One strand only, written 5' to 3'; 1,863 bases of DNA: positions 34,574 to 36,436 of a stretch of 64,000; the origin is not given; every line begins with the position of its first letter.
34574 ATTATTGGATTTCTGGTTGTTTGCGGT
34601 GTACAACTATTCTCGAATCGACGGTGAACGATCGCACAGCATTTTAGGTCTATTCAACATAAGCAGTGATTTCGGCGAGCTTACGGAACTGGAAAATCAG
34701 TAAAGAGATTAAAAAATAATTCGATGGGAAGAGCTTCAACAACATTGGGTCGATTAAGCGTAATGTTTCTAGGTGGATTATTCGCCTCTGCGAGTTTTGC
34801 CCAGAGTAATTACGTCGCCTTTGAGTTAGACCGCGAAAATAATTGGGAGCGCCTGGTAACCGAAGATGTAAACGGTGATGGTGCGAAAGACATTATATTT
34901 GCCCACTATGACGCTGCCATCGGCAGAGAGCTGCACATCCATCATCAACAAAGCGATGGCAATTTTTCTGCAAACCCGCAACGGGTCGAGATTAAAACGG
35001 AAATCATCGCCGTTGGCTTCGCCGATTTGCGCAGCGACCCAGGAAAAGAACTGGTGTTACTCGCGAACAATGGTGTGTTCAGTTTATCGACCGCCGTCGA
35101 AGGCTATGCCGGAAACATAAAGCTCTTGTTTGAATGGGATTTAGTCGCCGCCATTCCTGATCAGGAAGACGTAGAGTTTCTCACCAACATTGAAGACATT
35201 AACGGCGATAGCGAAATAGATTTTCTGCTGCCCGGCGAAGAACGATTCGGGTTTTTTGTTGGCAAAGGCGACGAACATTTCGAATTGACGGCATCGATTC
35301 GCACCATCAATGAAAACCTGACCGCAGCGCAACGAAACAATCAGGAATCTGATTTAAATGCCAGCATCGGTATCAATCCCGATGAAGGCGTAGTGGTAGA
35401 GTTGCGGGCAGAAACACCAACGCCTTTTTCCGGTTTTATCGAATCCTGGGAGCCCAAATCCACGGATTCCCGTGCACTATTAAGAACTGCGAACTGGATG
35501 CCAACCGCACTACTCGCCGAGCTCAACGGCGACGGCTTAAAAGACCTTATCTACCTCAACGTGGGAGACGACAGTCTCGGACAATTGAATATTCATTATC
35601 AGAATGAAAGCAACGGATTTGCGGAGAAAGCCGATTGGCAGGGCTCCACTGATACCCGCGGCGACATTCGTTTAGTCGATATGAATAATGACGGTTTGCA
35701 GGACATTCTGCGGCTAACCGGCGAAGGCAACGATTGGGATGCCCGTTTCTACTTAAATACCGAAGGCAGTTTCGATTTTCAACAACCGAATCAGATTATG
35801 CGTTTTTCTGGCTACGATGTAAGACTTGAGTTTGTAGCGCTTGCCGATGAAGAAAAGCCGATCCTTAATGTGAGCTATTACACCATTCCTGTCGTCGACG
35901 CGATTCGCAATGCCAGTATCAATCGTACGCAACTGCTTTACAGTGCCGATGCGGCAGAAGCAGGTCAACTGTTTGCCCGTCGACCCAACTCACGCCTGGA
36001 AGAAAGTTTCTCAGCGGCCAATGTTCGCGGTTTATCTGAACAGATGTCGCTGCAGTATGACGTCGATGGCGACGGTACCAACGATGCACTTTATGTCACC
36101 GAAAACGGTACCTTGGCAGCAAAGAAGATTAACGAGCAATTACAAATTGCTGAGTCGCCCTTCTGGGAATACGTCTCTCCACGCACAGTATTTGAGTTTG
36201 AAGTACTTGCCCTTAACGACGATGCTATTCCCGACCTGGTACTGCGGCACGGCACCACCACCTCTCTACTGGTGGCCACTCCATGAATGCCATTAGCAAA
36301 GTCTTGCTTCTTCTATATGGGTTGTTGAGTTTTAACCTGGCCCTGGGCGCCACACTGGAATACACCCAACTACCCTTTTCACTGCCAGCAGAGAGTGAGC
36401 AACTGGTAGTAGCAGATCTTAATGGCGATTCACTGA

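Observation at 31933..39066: Tightly coupled operon of ABC-2 exporter, double-PDZ lipoprotein and twin FG-GAP propellers that matches no pathway I can name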

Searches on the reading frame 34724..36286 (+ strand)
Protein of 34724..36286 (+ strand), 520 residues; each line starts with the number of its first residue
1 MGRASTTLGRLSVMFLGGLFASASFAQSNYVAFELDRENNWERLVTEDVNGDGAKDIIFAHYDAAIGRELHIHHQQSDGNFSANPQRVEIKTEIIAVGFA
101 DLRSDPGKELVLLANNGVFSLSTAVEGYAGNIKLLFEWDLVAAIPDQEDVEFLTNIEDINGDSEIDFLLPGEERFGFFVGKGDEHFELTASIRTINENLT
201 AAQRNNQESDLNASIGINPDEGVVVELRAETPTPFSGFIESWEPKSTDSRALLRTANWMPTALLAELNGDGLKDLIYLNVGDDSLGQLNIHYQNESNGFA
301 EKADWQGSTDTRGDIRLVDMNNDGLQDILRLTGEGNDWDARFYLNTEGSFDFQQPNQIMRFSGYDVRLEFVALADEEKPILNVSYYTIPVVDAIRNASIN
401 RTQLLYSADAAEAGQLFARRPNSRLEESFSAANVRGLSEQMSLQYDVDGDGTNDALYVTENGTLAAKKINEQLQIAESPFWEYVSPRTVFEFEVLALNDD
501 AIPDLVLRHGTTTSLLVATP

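Call 3: search_protein_families(library=pfam, proteins=[window:34724-36286:+], max_evalue=0.01)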
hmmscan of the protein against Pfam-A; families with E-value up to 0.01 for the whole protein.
window:34724-36286:+ (520 aa): 2 families
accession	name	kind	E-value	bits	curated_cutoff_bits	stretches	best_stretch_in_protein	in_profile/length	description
PF13517.12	FG-GAP_3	-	1.1e-17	64.8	26.9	3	267-329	2-60/61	FG-GAP-like repeat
PF16743.10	PliI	-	0.0011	19.1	27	0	37-73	55-91/123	Periplasmic lysozyme inhibitor of I-type lysozyme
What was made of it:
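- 34724..36286 (+): Secreted FG-GAP beta-propeller 1 (FG1). It has six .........-type loops plus one degenerate loop, and a variable disordered insert at aa 209-257. Core gene 4. FG-GAP_3 1.1e-17 (call 3).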

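Call 4: search_protein_families(library=ncbifam, proteins=[window:34724-36286:+], max_evalue=0.01)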
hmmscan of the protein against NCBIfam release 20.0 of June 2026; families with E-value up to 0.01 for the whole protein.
window:34724-36286:+ (520 aa): 2 families
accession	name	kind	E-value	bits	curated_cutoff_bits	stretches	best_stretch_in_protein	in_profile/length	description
NF047539.1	XAC2610_fam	domain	7.7e-06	26.3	35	0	45-84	2-43/89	XAC2610-related protein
NF052506.1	PA5033_fam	subfamily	0.0037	16.1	100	0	41-118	71-139/284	PA5033 family protein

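Call 5: find_homologous_proteins(query=window:34724-36286:+, max_evalue=0.001)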
Query window:34724-36286:+ (520 aa): 358 proteins with E <= 0.001 among 8000 candidates; the best 120 are listed.
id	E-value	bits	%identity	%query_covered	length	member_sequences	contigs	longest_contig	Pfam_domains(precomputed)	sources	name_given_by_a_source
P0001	0.0e+0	1145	100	99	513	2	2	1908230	PF13517.13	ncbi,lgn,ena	-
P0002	7.4e-285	963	83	98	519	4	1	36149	PF13517.13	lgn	-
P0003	3.4e-284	961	81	100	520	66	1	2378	PF13517.13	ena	-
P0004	5.9e-284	960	81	100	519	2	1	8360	PF13517.13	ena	-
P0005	9.1e-284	960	82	100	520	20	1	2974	PF13517.13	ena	-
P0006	4.0e-276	935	79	99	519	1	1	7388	PF13517.13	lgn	-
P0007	7.0e-272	921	78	98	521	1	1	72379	PF13517.13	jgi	jgi:hypothetical protein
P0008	1.2e-271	920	79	98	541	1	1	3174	PF13517.13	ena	-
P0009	3.6e-271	918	80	95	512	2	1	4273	PF13517.13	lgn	-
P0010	6.2e-270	914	81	95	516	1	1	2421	PF13517.13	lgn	-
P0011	9.1e-270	914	79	96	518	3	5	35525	PF13517.13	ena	-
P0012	9.6e-260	881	76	95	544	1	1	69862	PF13517.13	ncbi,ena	-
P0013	1.3e-259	880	75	95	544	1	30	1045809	PF01839.30,PF13517.13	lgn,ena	-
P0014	1.4e-259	880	75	95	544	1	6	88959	PF01839.30,PF13517.13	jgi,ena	jgi:hypothetical protein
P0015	1.5e-259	880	74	99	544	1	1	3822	PF13517.13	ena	-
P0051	7.2e-216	736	63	100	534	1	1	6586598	PF13517.13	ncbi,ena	-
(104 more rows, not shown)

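Call 7: find_encoding_contigs(protein=P0001, flank=10000, max_places=2)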
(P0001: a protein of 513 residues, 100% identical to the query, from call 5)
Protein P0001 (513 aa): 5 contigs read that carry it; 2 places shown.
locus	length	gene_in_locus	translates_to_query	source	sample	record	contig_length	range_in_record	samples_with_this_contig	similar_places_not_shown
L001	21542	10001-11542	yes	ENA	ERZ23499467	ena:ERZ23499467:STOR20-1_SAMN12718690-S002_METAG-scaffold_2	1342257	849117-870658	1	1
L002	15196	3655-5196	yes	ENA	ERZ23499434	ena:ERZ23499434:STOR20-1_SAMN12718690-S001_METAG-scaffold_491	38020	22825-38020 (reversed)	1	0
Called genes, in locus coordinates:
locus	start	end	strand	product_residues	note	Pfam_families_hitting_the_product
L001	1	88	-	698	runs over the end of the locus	PF25990:Beta-barrel_YknX, PF25975:CzcB_C, PF25989:YknX_C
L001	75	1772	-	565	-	PF02321:OEP (weak)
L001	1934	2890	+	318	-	-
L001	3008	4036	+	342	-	-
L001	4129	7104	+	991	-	PF00675:Peptidase_M16 (weak), PF05193:Peptidase_M16_C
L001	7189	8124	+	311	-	PF00005:ABC_tran, PF13304:AAA_21 (weak)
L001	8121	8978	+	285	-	-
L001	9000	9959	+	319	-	PF00595:PDZ, PF13180:PDZ_2, PF17820:PDZ_6, PF13180:PDZ_2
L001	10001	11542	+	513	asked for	PF13517:FG-GAP_3 (weak)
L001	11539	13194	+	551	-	PF13517:FG-GAP_3 (faint), PF01839:FG-GAP (faint)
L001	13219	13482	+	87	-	-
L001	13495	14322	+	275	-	-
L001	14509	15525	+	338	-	PF16868:NMT1_3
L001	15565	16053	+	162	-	PF06146:PsiE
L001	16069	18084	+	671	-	PF06808:DctM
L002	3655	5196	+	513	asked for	PF13517:FG-GAP_3 (weak)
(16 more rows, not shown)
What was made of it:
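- Checked: Public gene calls start FG1 21 nt later (513 aa, call 7).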

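Call 8: find_encoding_contigs(protein=P0051, flank=10000, max_places=2)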
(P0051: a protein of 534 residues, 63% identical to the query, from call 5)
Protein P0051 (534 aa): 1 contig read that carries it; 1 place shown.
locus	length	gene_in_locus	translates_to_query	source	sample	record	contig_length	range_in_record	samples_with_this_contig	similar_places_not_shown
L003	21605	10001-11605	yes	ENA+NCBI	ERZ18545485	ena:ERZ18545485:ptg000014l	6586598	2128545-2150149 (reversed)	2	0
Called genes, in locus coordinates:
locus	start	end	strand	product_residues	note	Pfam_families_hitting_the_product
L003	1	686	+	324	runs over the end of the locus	-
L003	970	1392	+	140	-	PF04536:TPM_phosphatase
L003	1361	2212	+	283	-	PF04536:TPM_phosphatase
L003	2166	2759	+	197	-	PF13453:Zn_ribbon_TFIIB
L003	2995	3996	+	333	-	-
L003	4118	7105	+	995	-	PF00675:Peptidase_M16 (weak), PF05193:Peptidase_M16_C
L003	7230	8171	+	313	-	PF00005:ABC_tran, PF13304:AAA_21 (weak)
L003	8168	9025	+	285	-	PF12679:ABC2_membrane_2, PF12730:ABC2_membrane_4 (weak), PF10920:DUF2705 (weak)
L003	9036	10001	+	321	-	PF00595:PDZ (weak), PF13180:PDZ_2, PF14685:PDZ_Tricorn (faint), PF17820:PDZ_6, PF13180:PDZ_2 (weak)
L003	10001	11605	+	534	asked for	PF13517:FG-GAP_3 (weak)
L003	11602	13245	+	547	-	PF13517:FG-GAP_3 (faint), PF01839:FG-GAP (faint)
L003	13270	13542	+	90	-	-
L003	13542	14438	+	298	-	-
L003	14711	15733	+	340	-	PF16868:NMT1_3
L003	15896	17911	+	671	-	PF06808:DctM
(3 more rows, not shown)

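Call 13: search_solved_structures(query=window:34724-36286:+, max_evalue=1)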
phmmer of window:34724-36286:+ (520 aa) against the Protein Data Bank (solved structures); distinct sequences matched with E-value up to 1: 1.
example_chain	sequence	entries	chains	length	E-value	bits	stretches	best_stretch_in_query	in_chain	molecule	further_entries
4idi_A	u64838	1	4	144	0.15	13.9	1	10-69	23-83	Oryza sativa Rurm1-related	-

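Call 15: search_protein_representatives(protein=window:34724-36286:+)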
Query: 520 residues. Proteins with E-value up to 0.001 (for the whole library): 1191; up to 1e-10: 193; up to 1e-30: 50. The best 150 are listed.
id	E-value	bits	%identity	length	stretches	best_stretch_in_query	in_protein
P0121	6.0e-200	681.6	58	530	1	4-520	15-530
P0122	5.3e-158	543.2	50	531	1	14-520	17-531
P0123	6.7e-141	486.8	46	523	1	6-518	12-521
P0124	3.6e-127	441.5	44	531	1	22-519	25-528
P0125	2.0e-117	409.4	41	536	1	16-519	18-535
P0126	2.2e-106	372.9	50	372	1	13-352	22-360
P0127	2.3e-99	349.8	56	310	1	15-300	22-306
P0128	2.0e-94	333.5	38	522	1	18-520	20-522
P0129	3.9e-93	329.2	57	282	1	10-270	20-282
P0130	1.8e-90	320.5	37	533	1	10-520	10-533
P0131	1.0e-84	301.4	50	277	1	246-520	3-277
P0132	3.4e-84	299.7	39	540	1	21-520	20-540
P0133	7.0e-84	298.7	34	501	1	34-518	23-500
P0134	4.6e-81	289.4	34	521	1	10-513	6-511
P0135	8.1e-81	288.6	36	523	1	17-520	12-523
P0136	2.7e-75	270.4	32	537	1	24-513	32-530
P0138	6.5e-73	262.5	31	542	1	18-517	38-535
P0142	3.1e-69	250.4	31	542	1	26-520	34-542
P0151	1.3e-57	212.0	29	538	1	23-520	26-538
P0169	1.8e-31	125.8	27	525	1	17-518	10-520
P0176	1.7e-28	116.0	29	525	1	46-518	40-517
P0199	1.9e-22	96.1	26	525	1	33-517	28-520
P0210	2.1e-20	89.3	27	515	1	47-516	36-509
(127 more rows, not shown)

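Call 22: find_related_loci(query=A3, collection=genome_contigs, flank=10000)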
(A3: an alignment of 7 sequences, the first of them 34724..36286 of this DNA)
Query A3 (520 aa) in genome_contigs; peptide patterns used: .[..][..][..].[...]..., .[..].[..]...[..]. (x = any residue, [..] = any of these).
233 stretches matched a pattern; 160 encode a relative of the query (tblastn E <= 1e-3); the best 80 are kept; 80 distinct loci.
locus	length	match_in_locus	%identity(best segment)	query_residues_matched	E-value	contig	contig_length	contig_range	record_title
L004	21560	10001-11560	82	1-520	0e+0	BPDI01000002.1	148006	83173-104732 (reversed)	MAG: Gammaproteobacteria bacterium CM1_200m.P40 DNA, sequence02, whole genome shotgun sequence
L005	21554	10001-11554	81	3-520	0e+0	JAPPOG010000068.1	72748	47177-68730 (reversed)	MAG: Gammaproteobacteria bacterium isolate SB9152_S1_bin_1 NODE_65_length_72748_cov_13.564, whole genome shotgun sequenc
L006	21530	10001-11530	83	11-520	0e+0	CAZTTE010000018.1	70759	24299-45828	MAG TPA_asm: uncultured Pseudohongiella sp. isolate SRP200020_co5_292 genome assembly, contig: NODE_529_length_70759_cov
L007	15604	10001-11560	81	1-520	0e+0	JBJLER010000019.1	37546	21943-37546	MAG: Pseudohongiellaceae bacterium isolate LRMED-323 Pseudohongiellaceae-LRMED-323-C1468, whole genome shotgun sequence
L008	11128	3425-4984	81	1-520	0e+0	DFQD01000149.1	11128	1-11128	MAG TPA_asm: Gammaproteobacteria bacterium UBA3498 UBA3498_contig_4817, whole genome shotgun sequence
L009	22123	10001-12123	79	1-520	0e+0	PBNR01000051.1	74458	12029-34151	MAG: Gammaproteobacteria bacterium isolate SP183 122497, whole genome shotgun sequence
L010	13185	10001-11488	76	25-520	0e+0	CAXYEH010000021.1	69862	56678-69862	MAG: uncultured Pseudomonadales bacterium isolate FRAM_RAS_F4_03_2017_2-MAG_24 genome assembly, contig: FRAM_RAS_F4_03_2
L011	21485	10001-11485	68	25-520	0e+0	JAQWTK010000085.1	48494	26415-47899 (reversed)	MAG: Gammaproteobacteria bacterium isolate cluster2_bin.80 k141_1452145, whole genome shotgun sequence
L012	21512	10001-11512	66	15-520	0e+0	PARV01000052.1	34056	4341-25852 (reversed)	MAG: Gammaproteobacteria bacterium isolate SAT200 112011, whole genome shotgun sequence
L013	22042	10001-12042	65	13-520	0e+0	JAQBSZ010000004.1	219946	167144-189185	MAG: Proteobacteria bacterium isolate casp150-mb.100 NODE_49_length_219946_cov_0.119583, whole genome shotgun sequence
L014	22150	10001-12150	64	11-520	0e+0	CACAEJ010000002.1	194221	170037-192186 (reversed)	uncultured Pseudohongiella sp. isolate AG-343-G22 genome assembly, contig: AG-343-G22_NODE_2, whole genome shotgun seque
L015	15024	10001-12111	64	10-520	0e+0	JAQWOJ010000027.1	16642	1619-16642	MAG: Gammaproteobacteria bacterium isolate cluster2_bin.200 k141_1920249, whole genome shotgun sequence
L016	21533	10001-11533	62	10-520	0e+0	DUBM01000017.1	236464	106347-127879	MAG TPA_asm: Gammaproteobacteria bacterium isolate UWMA-0302 NODE_54_length_236464_cov_0.451349, whole genome shotgun se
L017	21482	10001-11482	65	26-520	0e+0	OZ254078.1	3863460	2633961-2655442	MAG: uncultured Pseudohongiella sp. isolate 47d81073-cb36-4a01-b524-6c0a6fa7da1a genome assembly, chromosome: 1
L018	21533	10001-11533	64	11-520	0e+0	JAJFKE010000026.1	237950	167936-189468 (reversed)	MAG: Gammaproteobacteria bacterium isolate OFTM290 OFTM290_25, whole genome shotgun sequence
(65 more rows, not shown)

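Call 25: find_homologous_proteins(query=A4, max_evalue=0.00001)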
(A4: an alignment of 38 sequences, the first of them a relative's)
Query A4 (38 sequences) (522 aa, profile of the alignment): 1486 proteins with E <= 0.00001 among 8000 candidates; the best 120 are listed.
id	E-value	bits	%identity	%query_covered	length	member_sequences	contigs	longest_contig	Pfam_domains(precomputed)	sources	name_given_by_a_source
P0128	1.9e-177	609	100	100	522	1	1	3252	PF01839.30,PF13517.13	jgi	jgi:hypothetical protein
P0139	1.3e-176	607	39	96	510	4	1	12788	PF01839.30,PF13517.13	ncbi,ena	-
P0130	1.6e-168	580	46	95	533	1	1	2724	PF01839.30,PF16743.11,PF13517.13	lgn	-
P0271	2.2e-168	580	41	96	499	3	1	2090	PF01839.30,PF13517.13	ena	-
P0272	4.9e-163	562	45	96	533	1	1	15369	PF01839.30,PF13517.13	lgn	-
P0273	2.3e-162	560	45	94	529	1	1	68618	PF01839.30,PF13517.13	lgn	-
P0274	3.1e-162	559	44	98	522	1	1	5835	PF01839.30,PF13517.13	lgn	-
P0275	3.3e-161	556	43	94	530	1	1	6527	PF13517.13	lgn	-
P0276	8.5e-159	548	43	94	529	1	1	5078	PF13517.13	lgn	-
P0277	7.7e-158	545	42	99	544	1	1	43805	PF01839.30,PF13517.13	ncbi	ncbi:MAG: VCBS repeat-containing protein [Cellvibrionaceae bacterium]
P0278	9.2e-155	535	43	97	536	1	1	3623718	PF01839.30,PF13517.13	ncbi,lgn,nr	ncbi:VCBS repeat-containing protein [Proteobacteria bacterium 005FR1]|nr:VCBS repeat-containing prot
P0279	4.6e-154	532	44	95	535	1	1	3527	PF01839.30,PF13517.13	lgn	-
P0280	5.0e-151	522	44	95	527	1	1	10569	PF01839.30,PF16743.11,PF13517.13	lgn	-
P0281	8.4e-151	522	40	100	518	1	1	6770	PF01839.30,PF13517.13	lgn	-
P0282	2.0e-150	520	44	94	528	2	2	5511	PF01839.30,PF16743.11,PF13517.13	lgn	-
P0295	5.0e-137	476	38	97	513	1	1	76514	PF01839.30,PF12256.15,PF13517.13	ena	-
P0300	9.5e-130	452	35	95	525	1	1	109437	PF13517.13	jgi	-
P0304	1.7e-120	422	25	97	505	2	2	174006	PF01839.30,PF13517.13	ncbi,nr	ncbi:MAG: VCBS repeat-containing protein [Planctomycetes bacterium]|nr:VCBS repeat-containing protei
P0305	2.2e-119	418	36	93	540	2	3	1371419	PF01839.30,PF13517.13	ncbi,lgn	ncbi:hypothetical protein NBRC116494_07750 [Aurantivibrio plasticivorans]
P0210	1.2e-113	399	27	94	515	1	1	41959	PF01839.30,PF16743.11,PF13517.13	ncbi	ncbi:MAG: VCBS repeat-containing protein [Planctomycetota bacterium]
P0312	1.0e-51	195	26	73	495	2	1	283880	PF01839.30,PF13517.13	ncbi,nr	ncbi:MAG: VCBS repeat-containing protein [Planctomycetes bacterium]|nr:VCBS repeat-containing protei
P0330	2.3e-42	164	24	88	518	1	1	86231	PF01839.30,PF12256.15,PF13517.13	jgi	jgi:hypothetical protein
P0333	5.1e-42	163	21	94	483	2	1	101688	PF01839.30,PF13517.13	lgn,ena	-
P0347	3.5e-40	157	23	98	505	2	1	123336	PF01839.30,PF13517.13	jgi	-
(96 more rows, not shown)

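Call 26: find_encoding_contigs(protein=P0278, flank=10000, max_places=1)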
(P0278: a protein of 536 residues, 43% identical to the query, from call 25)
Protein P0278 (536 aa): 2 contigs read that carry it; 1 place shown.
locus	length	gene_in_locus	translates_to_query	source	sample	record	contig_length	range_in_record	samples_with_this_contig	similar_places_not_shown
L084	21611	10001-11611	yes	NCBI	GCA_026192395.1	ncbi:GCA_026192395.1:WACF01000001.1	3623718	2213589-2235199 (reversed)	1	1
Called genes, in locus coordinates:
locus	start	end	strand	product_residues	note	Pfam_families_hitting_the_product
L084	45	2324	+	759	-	PF08448:PAS_4, PF00990:GGDEF, PF00563:EAL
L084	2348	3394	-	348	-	PF06144:DNA_pol3_delta, PF14840:DNA_pol3_delt_C, PF21694:DNA_pol3_delta_C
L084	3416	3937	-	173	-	PF04390:LptE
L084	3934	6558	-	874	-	PF00133:tRNA-synt_1, PF09334:tRNA-synt_1g, PF13603:tRNA-synt_1_2, PF00133:tRNA-synt_1, PF08264:Anticodon_1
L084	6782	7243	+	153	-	PF07295:DUF1451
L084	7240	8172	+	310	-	PF00005:ABC_tran, PF13304:AAA_21 (faint)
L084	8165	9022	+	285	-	PF12679:ABC2_membrane_2 (weak), PF12730:ABC2_membrane_4 (weak), PF10920:DUF2705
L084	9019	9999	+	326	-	PF00595:PDZ (weak), PF14685:PDZ_Tricorn (faint), PF17820:PDZ_6, PF13180:PDZ_2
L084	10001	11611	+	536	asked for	PF01839:FG-GAP (faint), PF13517:FG-GAP_3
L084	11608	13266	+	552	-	PF01839:FG-GAP (faint), PF13517:FG-GAP_3 (weak)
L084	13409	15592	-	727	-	PF01011:PQQ, PF13570:Beta-prop_ACSF4 (weak), PF25293:Beta-prop_EMC1_N (faint), PF23727:Beta-prop_FAM234A_B (faint), PF13360:PQQ_2, PF13570:Beta-prop_ACSF4, PF00034:Cytochrom_C (weak), PF13442:Cytochrome_CBB3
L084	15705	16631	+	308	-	PF00768:Peptidase_S11, PF02113:Peptidase_S13 (faint), PF13354:Beta-lactamase2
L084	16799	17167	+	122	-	PF00903:Glyoxalase, PF18029:Glyoxalase_6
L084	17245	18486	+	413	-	PF07690:MFS_1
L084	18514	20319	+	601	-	PF00135:COesterase, PF20434:BD-FAE (weak), PF07859:Abhydrolase_3 (faint), PF00135:COesterase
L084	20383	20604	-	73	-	-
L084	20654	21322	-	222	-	PF04024:PspC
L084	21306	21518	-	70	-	PF06667:PspB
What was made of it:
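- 'Proteobacteria bacterium 005FR1' (call 26)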

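Call 27: find_encoding_contigs(protein=P0305, flank=10000, max_places=1)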
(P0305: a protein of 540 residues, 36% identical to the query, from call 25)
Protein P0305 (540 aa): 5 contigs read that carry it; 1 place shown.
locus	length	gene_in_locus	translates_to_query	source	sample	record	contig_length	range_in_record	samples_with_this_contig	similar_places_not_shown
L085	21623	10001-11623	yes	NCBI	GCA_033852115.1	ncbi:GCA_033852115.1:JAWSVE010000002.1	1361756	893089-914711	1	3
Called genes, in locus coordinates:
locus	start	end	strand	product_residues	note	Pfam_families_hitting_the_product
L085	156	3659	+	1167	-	PF02811:PHP, PF07733:DNA_pol3_alpha, PF17657:DNA_pol3_finger, PF14579:HHH_6, PF01336:tRNA_anti-codon, PF20914:DNA_pol_IIIA_C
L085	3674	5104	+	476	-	-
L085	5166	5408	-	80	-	PF19837:DUF6316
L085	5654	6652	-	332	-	PF02374:ArsA_ATPase, PF10609:ParA (weak), PF13614:AAA_31, PF00142:Fer4_NifH (faint), PF01656:CbiA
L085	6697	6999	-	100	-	PF25952:DUF7990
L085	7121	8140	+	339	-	PF00005:ABC_tran, PF13304:AAA_21 (weak)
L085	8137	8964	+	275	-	-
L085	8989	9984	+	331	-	PF00595:PDZ, PF13180:PDZ_2 (faint), PF14685:PDZ_Tricorn (faint), PF17820:PDZ_6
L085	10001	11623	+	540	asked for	PF01839:FG-GAP (faint), PF13517:FG-GAP_3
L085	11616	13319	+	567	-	PF01839:FG-GAP (faint), PF13517:FG-GAP_3 (weak)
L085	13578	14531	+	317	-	PF00768:Peptidase_S11, PF13354:Beta-lactamase2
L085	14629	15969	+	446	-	PF01136:Peptidase_U32, PF16325:Peptidase_U32_C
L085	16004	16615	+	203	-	PF11845:Tll0287-like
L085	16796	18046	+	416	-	PF11871:DUF3391, PF13487:HD_5, PF01966:HD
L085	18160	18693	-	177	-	-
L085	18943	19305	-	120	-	PF01253:SUI1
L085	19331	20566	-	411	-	PF13520:AA_permease_2, PF00324:AA_permease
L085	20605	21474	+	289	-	PF00520:Ion_trans, PF07885:Ion_trans_2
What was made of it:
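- Aurantivibrio plasticivorans (call 27) An S11 peptidase gene lies 260 nt downstream in L085 (call 27).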

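Call 28: find_encoding_contigs(protein=P0304, flank=10000, max_places=1)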
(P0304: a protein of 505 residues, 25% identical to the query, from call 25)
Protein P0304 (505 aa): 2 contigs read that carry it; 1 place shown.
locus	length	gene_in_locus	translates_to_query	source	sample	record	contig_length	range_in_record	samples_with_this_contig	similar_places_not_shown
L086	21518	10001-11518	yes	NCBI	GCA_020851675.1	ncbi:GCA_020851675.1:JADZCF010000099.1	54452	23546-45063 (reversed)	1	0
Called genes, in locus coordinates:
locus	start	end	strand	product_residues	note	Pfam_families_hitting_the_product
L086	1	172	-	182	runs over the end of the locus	PF03975:CheD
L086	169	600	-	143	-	PF00072:Response_reg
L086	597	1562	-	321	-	PF03705:CheR_N, PF01739:CheR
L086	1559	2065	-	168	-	PF01584:CheW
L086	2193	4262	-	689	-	PF01627:Hpt, PF02895:H-kinase_dim, PF02518:HATPase_c, PF01584:CheW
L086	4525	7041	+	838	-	PF25778:DUF7948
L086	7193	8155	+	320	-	PF00005:ABC_tran, PF13304:AAA_21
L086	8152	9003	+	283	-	-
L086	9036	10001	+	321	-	PF00595:PDZ, PF13180:PDZ_2, PF14685:PDZ_Tricorn (faint), PF17820:PDZ_6, PF00595:PDZ (weak), PF13180:PDZ_2, PF17820:PDZ_6 (weak)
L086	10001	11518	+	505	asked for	PF01839:FG-GAP (faint), PF13517:FG-GAP_3 (faint)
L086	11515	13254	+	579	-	PF01839:FG-GAP (faint), PF13517:FG-GAP_3 (weak)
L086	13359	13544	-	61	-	-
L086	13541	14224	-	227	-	PF00849:PseudoU_synth_2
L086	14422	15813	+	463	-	PF01936:NYN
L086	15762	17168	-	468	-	PF00702:Hydrolase (faint)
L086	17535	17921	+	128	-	PF02310:B12-binding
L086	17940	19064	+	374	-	PF04055:Radical_SAM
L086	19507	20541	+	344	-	-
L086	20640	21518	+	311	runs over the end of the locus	PF01656:CbiA, PF13500:AAA_26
